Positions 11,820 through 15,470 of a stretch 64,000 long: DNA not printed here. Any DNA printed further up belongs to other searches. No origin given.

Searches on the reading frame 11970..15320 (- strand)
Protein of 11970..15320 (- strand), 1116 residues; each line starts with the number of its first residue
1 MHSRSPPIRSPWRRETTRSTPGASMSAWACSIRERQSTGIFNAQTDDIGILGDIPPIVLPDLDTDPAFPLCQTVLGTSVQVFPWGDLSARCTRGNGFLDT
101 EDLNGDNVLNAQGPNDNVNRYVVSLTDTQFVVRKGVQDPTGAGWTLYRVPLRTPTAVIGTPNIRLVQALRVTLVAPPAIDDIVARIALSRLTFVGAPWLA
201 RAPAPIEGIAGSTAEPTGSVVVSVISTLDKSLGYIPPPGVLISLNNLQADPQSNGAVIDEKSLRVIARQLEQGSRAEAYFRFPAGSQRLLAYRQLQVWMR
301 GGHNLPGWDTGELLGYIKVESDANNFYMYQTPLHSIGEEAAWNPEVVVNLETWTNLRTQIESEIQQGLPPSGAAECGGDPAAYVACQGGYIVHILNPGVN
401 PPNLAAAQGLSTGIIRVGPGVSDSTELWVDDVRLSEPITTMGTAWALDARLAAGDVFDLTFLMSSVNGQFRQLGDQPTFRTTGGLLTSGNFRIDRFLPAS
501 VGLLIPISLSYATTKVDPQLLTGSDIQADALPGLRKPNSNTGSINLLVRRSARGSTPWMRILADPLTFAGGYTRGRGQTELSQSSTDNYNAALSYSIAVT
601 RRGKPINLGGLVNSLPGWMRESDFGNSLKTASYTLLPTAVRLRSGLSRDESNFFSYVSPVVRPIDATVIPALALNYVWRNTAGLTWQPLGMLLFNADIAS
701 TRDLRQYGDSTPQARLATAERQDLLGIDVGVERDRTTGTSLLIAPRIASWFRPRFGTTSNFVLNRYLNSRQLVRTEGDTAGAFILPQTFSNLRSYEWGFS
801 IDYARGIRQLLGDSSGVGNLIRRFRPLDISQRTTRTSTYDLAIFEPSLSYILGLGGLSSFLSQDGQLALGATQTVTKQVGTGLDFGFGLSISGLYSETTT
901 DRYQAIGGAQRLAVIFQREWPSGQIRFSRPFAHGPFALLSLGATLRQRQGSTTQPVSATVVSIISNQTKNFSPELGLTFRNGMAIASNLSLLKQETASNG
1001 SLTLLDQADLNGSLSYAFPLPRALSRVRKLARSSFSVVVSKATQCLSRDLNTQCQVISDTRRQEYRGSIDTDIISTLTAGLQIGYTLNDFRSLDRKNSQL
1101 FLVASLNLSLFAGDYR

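Call 35: search_protein_families(library=pfam, max_evalue=0.01, proteins=[window:11970-15320:-])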
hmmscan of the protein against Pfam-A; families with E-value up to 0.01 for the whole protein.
window:11970-15320:- (1116 aa): 1 family
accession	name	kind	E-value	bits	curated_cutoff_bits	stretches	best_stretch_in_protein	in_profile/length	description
PF14349.11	SprA_N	-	3.5e-07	29.9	27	1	206-519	188-496/510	Motility related/secretion protein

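Call 41: search_protein_families(library=ncbifam, max_evalue=0.01, proteins=[window:11970-15320:-])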
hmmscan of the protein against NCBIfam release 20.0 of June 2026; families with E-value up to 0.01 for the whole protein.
window:11970-15320:- (1116 aa): 1 family
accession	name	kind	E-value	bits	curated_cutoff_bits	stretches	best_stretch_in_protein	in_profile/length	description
TIGR04189.1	surface_SprA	equivalog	5e-50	169.9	200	1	92-721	1081-1729/2319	T9SS outer membrane translocon Sov/SprA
